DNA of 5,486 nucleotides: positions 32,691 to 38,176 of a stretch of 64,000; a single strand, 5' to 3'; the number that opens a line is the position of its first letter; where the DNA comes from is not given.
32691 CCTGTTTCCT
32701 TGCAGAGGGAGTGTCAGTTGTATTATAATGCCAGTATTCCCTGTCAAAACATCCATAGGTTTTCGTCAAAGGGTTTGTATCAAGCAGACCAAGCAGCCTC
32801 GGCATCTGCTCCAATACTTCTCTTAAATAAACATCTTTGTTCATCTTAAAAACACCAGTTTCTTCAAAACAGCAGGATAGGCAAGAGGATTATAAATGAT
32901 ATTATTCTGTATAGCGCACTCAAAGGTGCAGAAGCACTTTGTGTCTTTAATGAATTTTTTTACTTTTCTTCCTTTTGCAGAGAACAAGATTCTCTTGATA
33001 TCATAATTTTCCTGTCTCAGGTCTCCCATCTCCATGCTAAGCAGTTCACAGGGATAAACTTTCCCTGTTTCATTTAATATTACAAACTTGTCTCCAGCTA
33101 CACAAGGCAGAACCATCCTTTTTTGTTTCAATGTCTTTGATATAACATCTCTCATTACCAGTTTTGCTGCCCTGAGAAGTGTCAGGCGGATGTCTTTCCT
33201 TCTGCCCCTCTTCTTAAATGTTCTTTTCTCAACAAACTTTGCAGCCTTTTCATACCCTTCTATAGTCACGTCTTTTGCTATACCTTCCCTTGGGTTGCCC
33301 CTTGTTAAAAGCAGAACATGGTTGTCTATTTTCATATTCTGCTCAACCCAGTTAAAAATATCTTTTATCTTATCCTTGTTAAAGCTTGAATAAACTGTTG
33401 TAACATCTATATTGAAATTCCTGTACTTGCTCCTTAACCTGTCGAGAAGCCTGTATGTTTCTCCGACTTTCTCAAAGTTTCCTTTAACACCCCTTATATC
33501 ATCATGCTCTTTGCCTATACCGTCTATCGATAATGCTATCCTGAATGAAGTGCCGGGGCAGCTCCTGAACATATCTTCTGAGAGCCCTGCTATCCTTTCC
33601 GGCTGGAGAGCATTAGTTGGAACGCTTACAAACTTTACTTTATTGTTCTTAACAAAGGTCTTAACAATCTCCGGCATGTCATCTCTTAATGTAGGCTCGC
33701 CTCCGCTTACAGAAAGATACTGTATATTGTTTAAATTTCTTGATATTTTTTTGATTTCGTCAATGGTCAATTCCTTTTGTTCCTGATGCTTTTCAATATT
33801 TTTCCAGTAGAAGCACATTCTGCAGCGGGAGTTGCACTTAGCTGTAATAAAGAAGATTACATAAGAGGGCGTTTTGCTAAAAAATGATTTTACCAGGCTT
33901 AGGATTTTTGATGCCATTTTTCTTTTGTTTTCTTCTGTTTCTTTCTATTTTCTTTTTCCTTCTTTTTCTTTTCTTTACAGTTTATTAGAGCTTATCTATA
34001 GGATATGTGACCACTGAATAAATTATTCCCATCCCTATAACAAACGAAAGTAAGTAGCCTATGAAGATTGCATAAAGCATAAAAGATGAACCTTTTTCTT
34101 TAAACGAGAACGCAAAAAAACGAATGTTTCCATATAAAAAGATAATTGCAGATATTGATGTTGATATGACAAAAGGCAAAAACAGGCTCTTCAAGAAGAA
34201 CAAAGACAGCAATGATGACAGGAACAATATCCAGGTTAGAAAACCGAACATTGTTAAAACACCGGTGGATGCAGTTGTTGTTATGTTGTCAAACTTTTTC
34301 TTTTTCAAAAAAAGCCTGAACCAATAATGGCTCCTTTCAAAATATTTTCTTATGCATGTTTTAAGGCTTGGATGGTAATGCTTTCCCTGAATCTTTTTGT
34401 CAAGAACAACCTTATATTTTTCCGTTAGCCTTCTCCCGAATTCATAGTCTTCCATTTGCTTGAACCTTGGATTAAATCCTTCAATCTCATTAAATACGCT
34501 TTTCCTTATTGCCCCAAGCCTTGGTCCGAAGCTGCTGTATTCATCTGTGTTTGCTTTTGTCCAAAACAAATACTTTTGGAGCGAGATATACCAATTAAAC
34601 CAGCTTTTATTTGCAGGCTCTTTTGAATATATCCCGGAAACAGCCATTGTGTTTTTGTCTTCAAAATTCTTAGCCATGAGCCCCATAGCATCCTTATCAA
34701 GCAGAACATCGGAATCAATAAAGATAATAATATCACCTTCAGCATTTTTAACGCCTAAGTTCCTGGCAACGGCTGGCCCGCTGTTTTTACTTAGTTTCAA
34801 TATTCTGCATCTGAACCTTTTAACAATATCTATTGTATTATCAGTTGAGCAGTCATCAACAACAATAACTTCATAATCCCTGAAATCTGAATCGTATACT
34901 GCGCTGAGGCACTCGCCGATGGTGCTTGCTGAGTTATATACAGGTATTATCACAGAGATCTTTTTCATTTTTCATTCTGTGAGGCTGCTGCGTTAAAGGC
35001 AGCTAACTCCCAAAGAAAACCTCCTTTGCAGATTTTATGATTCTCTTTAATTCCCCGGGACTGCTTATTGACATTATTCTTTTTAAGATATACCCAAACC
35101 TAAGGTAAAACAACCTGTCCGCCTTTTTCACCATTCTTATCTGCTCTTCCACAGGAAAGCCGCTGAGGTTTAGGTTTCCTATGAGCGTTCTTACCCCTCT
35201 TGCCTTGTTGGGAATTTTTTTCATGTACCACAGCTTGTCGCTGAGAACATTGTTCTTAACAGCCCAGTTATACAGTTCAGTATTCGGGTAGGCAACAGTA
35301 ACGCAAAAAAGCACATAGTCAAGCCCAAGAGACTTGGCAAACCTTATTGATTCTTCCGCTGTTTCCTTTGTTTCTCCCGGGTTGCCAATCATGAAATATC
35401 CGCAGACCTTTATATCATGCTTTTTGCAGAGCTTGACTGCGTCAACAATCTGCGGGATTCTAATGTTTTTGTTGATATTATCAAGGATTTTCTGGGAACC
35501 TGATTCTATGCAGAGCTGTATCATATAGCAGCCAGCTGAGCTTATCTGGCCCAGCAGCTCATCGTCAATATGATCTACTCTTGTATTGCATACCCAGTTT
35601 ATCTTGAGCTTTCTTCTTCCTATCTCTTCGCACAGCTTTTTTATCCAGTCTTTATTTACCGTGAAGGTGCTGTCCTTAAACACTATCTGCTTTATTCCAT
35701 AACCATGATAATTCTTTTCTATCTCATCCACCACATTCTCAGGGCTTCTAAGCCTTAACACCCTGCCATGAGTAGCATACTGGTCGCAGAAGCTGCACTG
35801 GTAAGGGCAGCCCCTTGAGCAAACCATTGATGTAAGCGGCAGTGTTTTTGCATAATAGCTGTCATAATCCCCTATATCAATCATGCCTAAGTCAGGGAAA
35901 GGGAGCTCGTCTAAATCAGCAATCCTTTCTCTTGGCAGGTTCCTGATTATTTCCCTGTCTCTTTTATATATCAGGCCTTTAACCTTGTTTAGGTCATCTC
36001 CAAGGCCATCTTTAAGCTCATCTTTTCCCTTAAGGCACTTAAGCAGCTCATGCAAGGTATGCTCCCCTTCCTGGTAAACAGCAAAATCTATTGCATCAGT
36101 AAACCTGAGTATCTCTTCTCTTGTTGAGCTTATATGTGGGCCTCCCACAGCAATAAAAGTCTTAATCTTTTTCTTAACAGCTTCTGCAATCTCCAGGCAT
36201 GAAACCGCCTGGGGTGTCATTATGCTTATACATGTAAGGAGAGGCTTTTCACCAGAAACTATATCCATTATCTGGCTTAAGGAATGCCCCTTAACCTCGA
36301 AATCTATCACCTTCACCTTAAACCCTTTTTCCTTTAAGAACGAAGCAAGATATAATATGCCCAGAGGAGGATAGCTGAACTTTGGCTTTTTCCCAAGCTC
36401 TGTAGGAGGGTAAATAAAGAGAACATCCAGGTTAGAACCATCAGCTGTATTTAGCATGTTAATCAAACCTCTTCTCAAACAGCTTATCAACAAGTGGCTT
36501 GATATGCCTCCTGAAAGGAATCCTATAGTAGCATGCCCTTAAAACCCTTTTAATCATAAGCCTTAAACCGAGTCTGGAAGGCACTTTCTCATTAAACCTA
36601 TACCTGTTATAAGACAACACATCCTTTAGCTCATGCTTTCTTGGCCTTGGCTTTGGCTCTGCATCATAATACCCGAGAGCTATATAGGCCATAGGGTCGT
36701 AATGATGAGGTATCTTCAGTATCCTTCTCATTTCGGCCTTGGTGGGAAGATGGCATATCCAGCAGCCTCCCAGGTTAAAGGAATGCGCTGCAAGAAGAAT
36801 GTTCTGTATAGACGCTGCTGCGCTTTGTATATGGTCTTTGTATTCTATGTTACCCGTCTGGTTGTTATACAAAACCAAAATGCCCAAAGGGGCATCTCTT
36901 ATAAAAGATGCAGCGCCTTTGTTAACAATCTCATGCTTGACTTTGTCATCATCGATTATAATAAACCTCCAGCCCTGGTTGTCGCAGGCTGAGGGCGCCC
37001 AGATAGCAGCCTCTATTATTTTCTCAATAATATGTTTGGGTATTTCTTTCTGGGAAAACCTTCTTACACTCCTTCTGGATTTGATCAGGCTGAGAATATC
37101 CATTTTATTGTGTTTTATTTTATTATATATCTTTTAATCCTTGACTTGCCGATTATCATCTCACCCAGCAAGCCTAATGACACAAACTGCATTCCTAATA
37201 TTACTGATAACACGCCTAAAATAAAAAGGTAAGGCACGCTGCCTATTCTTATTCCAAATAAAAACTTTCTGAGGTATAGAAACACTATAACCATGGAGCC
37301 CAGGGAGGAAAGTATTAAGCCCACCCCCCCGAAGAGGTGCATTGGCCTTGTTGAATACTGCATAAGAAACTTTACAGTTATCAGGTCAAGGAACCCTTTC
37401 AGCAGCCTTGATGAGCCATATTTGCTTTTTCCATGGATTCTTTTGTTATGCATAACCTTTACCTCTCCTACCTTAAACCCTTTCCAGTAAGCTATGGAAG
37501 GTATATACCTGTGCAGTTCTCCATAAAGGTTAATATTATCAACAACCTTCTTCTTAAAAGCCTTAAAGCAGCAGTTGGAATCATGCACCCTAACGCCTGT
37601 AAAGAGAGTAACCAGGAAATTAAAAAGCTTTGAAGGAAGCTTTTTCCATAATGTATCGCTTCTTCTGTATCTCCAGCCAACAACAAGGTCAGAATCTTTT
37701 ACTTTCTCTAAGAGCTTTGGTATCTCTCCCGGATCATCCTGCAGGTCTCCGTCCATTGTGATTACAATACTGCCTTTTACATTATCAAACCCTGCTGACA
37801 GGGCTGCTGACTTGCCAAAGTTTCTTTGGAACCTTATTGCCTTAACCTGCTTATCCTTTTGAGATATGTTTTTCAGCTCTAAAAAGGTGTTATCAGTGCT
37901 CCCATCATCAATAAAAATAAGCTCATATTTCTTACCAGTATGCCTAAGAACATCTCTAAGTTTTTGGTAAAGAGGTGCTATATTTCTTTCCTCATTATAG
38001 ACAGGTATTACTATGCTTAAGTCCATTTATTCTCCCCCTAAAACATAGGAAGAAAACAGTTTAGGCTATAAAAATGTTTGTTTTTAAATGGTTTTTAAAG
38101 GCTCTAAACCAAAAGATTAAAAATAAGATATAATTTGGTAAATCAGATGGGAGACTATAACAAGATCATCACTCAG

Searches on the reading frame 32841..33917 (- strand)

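Call 61: search_protein_families(library=pfam, proteins=[window:32841-33917:-], max_evalue=0.00001)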
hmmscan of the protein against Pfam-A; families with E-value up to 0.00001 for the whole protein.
window:32841-33917:- (358 aa): 2 families
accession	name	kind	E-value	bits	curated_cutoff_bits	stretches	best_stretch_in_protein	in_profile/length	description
PF04055.27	Radical_SAM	-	6.7e-18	65.8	29.5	1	24-191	3-166/166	Radical SAM superfamily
PF13353.11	Fer4_12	-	3.2e-06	27.9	22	0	23-93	10-78/137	4Fe-4S single cluster domain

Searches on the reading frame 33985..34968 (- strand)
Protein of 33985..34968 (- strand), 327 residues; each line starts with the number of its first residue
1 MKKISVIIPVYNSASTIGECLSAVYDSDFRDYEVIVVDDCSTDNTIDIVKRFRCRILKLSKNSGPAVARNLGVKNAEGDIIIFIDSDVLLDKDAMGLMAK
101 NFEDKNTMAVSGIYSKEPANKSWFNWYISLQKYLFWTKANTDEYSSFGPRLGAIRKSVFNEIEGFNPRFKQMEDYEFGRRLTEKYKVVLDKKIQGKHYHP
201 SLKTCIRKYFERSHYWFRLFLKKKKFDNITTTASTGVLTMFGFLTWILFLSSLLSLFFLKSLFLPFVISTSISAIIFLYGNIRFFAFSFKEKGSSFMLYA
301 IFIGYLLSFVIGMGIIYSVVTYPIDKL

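Call 61: search_protein_families(library=pfam, proteins=[window:33985-34968:-], max_evalue=0.00001)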
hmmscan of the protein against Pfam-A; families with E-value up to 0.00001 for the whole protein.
window:33985-34968:- (327 aa): 5 families
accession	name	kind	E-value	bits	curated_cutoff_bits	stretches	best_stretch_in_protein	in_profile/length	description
PF00535.33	Glycos_transf_2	-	3.8e-34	118.5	23.3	1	5-126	1-128/168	Glycosyl transferase family 2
PF10111.15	Glyco_tranf_2_2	-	1.3e-16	61.4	27.3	1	5-209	1-231/276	Glycosyltransferase like family 2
PF13641.12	Glyco_tranf_2_3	-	2.8e-13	50.8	27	1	4-183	3-196/230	Glycosyltransferase like family 2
PF13506.12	Glyco_transf_21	-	5.2e-08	33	21.7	1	72-217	25-173/174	Glycosyl transferase family 21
PF13632.12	Glyco_trans_2_3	-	5.5e-08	33.3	27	1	80-279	1-190/198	Glycosyl transferase family group 2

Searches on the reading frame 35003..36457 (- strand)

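Call 61: search_protein_families(library=pfam, proteins=[window:35003-36457:-], max_evalue=0.00001)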
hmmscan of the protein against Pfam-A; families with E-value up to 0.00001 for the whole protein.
window:35003-36457:- (484 aa): 2 families
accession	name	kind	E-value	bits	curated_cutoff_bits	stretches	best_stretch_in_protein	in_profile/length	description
PF04055.27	Radical_SAM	-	3.6e-25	89.5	29.5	1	212-374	2-166/166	Radical SAM superfamily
PF02310.24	B12-binding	-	2.3e-20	73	32.1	1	24-138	7-120/121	B12 binding domain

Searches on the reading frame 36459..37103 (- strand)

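Call 61: search_protein_families(library=pfam, proteins=[window:36459-37103:-], max_evalue=0.00001)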
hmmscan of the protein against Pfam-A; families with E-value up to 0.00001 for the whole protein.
window:36459-37103:- (214 aa): 2 families
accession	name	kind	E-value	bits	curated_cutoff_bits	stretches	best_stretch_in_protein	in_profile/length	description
PF00881.29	Nitroreductase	-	5e-30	105.3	23.5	2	7-59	1-53/167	Nitroreductase family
PF14512.11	TM1586_NiRdase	-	2.2e-15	57.3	27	1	26-77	160-208/215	Putative TM nitroreductase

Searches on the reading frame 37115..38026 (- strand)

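Call 61: search_protein_families(library=pfam, proteins=[window:37115-38026:-], max_evalue=0.00001)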
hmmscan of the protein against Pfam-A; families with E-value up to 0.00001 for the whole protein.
window:37115-38026:- (303 aa): 2 families
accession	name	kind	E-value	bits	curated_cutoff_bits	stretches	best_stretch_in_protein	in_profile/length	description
PF00535.33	Glycos_transf_2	-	3.1e-35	122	23.3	1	4-164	1-166/168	Glycosyl transferase family 2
PF10111.15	Glyco_tranf_2_2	-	9.9e-10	38.8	27.3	1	4-102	1-99/276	Glycosyltransferase like family 2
